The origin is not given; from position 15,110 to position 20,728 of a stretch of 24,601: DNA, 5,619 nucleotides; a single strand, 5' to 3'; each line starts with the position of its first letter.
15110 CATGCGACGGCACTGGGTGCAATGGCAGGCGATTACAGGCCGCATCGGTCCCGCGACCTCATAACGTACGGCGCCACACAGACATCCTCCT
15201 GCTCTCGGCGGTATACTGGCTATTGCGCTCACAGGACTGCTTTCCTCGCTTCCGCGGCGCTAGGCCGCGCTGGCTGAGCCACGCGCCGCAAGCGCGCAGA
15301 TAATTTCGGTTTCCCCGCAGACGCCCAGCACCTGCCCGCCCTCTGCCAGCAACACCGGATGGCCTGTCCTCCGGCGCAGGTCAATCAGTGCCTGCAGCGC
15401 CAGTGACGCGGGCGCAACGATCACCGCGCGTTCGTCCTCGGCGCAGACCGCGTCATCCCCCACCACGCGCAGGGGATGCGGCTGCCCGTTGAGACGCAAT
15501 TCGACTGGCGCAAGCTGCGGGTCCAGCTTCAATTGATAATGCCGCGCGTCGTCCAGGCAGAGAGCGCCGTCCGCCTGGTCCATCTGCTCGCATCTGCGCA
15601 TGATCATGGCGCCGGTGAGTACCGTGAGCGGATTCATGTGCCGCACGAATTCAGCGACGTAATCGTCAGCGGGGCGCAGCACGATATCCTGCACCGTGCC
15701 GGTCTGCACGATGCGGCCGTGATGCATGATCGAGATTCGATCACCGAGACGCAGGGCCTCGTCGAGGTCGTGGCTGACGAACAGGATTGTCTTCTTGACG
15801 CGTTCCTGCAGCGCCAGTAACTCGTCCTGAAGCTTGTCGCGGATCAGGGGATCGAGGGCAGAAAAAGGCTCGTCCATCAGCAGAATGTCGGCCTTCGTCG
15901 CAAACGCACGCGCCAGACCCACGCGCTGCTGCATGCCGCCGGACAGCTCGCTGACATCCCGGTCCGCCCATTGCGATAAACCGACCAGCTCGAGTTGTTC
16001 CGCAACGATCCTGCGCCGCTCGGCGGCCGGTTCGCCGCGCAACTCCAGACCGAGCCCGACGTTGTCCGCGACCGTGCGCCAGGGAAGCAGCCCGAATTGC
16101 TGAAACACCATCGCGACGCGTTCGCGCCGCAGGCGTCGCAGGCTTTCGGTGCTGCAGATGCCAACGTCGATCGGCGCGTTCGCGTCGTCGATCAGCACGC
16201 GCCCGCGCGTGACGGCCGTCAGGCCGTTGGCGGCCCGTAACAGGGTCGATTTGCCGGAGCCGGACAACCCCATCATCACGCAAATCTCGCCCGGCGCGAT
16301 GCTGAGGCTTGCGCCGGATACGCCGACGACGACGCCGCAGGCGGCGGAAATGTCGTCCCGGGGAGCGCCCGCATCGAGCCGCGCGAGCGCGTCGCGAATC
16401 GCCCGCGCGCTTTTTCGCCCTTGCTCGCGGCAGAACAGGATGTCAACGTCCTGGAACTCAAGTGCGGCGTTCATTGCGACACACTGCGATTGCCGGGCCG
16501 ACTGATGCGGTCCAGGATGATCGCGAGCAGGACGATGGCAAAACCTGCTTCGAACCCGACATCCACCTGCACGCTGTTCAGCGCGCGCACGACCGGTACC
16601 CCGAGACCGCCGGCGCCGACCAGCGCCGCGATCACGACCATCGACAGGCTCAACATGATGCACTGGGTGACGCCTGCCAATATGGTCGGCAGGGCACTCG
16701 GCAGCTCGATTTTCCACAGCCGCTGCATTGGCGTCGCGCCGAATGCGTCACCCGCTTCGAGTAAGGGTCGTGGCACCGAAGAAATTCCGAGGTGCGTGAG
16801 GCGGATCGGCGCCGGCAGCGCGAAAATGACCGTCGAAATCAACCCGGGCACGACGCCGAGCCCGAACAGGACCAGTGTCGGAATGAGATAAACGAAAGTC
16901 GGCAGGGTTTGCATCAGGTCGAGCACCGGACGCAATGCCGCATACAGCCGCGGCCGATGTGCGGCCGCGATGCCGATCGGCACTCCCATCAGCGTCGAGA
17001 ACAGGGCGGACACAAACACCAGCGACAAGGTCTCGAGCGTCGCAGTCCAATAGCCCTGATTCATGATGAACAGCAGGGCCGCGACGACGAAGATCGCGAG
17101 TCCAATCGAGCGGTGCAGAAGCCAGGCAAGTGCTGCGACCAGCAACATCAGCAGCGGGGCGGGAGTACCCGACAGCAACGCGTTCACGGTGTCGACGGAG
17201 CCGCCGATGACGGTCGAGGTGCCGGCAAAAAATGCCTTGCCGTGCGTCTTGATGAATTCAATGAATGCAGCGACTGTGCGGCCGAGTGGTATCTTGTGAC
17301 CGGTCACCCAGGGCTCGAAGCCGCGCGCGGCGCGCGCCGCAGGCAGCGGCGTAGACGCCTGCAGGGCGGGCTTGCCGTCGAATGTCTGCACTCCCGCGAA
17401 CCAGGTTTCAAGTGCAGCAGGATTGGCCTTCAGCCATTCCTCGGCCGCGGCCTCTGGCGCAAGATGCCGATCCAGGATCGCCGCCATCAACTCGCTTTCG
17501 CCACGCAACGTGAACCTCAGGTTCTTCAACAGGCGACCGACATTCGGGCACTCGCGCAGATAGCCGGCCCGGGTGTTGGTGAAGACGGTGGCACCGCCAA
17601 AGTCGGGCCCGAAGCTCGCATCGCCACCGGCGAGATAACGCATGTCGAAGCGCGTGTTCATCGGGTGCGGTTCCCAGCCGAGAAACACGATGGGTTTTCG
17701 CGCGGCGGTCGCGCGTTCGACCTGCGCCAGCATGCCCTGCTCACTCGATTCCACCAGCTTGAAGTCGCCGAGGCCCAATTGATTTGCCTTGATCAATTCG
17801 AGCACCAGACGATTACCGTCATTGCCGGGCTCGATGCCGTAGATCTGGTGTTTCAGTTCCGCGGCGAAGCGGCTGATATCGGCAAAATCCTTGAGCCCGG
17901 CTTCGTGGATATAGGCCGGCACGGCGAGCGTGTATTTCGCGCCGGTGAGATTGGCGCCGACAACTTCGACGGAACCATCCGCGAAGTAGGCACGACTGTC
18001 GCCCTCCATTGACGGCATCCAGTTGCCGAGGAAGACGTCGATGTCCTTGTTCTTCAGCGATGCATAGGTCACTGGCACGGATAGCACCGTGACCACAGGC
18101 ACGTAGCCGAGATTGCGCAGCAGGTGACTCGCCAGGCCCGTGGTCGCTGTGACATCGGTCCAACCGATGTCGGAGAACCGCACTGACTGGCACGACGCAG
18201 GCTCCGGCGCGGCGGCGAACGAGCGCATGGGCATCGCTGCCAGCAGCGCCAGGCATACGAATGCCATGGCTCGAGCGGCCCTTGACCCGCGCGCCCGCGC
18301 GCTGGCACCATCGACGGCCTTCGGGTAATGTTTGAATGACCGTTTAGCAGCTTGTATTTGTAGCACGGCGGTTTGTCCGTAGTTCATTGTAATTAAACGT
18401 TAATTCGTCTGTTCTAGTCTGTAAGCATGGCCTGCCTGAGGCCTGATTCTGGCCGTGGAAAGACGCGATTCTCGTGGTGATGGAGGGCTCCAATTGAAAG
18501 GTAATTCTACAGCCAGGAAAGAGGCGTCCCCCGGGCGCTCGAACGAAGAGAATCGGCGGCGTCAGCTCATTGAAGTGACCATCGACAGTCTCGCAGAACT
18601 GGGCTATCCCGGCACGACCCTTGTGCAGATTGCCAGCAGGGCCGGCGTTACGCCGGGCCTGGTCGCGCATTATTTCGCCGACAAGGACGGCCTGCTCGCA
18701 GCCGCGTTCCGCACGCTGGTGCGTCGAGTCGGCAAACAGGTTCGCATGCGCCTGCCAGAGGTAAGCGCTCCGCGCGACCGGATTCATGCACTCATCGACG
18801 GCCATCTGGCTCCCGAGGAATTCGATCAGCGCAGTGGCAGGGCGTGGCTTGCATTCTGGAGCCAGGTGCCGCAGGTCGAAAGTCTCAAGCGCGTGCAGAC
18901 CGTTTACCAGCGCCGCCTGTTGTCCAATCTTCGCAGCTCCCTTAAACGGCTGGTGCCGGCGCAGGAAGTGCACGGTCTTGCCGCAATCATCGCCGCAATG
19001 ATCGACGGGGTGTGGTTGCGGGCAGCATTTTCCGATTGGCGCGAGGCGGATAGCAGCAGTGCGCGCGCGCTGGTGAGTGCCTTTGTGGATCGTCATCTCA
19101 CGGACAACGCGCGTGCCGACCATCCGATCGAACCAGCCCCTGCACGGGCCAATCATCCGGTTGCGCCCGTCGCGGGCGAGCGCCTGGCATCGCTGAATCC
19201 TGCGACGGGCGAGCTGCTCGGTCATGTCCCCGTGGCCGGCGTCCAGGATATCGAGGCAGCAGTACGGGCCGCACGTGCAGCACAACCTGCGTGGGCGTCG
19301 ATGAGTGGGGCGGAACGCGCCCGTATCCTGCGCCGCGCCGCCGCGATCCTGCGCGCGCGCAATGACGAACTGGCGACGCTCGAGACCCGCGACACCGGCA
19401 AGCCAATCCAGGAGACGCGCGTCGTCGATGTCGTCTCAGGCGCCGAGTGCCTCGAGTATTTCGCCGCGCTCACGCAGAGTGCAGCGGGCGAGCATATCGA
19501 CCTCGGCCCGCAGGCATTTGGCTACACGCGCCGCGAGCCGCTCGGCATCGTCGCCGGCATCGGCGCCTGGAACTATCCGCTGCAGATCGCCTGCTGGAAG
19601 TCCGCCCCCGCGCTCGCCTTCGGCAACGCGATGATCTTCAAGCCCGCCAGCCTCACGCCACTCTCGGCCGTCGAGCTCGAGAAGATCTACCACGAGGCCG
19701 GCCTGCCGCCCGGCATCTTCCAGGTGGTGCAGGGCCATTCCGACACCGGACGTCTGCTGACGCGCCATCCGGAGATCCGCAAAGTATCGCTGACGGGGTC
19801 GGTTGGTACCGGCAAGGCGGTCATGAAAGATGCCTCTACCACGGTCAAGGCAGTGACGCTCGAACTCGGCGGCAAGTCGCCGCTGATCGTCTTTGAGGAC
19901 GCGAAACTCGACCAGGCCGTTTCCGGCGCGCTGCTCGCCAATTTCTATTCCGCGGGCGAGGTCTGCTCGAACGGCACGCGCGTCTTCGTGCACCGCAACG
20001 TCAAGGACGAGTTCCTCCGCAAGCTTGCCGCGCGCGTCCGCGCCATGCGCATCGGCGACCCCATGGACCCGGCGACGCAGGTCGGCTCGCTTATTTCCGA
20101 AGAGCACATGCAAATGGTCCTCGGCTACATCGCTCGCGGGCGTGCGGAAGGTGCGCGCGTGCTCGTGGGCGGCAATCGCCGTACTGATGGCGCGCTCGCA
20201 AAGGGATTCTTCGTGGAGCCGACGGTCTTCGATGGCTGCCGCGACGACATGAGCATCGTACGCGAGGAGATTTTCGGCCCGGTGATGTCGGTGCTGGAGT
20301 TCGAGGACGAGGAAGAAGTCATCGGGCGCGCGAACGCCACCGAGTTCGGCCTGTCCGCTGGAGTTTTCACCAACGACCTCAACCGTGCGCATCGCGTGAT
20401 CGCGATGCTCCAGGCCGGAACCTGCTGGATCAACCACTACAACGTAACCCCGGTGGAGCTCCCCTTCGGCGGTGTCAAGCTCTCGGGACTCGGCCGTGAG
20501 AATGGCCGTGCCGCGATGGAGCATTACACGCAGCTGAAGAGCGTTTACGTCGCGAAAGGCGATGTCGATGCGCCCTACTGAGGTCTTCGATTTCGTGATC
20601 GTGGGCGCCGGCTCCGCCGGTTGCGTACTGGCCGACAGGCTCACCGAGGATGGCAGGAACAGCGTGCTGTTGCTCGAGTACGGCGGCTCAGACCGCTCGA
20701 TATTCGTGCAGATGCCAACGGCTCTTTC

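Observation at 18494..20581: BetI repressor fused to betaine aldehyde dehydrogenase: a candidate PutA-like repressor-enzyme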

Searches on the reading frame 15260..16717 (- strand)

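Call 4: search_protein_families(library=pfam, proteins=[window:15260-16717:-])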
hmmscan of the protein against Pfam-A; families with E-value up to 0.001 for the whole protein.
window:15260-16717:- (485 aa): 3 families
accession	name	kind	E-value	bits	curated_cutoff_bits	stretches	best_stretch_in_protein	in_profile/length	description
PF00005.33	ABC_tran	-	2.1e-31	109.8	25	1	135-285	3-136/137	ABC transporter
PF13304.12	AAA_21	-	2.9e-07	31.3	27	1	255-317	235-299/304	AAA domain, putative AbiEii toxin, Type IV TA system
PF09818.15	ABC_ATPase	-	3.2e-05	23.5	23.2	0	257-311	157-212/283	P-loop domain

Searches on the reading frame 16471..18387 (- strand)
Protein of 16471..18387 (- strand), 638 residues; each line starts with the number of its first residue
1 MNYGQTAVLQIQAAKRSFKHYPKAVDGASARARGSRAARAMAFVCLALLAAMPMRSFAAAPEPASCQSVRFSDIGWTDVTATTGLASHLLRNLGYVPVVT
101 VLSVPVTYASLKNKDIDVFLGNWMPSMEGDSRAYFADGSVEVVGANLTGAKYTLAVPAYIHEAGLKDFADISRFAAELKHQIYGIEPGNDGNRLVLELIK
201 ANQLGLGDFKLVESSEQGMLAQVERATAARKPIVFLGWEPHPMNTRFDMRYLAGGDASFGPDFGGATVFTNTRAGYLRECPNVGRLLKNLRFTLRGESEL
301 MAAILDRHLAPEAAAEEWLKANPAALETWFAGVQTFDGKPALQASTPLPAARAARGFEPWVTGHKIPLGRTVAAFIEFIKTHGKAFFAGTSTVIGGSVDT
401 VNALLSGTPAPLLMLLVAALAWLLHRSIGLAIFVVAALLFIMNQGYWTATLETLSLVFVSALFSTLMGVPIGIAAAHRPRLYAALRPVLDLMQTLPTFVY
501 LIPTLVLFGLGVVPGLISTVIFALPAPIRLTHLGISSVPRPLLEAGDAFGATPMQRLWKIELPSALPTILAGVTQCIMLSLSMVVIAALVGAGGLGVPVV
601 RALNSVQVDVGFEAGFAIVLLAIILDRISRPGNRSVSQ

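Call 4: search_protein_families(library=pfam, proteins=[window:16471-18387:-])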
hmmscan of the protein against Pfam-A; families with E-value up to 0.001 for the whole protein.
window:16471-18387:- (638 aa): 2 families
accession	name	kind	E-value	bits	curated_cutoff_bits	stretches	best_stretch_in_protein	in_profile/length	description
PF04069.17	OpuAC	-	2.4e-55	188.4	21.2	1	68-321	2-257/257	Substrate binding domain of ABC-type glycine betaine transport system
PF00528.27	BPD_transp_1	-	4.1e-26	92.3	26.4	1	468-627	1-173/184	Binding-protein-dependent transport system inner membrane component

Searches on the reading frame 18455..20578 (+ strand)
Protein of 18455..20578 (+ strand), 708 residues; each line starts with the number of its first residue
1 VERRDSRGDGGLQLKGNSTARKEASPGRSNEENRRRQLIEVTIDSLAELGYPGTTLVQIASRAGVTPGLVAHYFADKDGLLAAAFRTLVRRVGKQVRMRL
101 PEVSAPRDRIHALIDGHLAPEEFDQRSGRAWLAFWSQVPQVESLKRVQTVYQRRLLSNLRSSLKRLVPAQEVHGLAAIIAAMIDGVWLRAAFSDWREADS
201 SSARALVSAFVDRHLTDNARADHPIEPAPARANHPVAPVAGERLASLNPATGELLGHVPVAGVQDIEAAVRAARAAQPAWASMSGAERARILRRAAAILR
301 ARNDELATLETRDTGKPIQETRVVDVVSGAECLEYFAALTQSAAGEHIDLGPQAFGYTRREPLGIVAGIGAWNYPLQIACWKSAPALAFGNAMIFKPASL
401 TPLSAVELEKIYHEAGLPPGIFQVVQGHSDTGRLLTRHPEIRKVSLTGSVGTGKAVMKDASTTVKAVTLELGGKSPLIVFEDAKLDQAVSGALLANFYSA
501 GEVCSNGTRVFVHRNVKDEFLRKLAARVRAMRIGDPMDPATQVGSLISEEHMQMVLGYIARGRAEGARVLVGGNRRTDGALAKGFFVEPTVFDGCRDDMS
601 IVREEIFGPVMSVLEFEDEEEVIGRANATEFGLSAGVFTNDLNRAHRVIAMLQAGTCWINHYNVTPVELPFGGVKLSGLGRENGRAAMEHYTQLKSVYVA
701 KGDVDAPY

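Call 4: search_protein_families(library=pfam, proteins=[window:18455-20578:+])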
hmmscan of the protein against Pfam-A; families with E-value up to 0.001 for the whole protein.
window:18455-20578:+ (708 aa): 3 families
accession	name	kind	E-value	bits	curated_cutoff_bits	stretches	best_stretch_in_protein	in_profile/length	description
PF00171.27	Aldedh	-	1.5e-175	584.7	23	1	242-697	7-461/461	Aldehyde dehydrogenase family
PF13977.11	TetR_C_6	-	7.8e-23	81.3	27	1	106-215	1-114/115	BetI-type transcriptional repressor, C-terminal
PF00440.29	TetR_N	-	3.2e-10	40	24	1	38-84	1-47/47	Bacterial regulatory proteins, tetR family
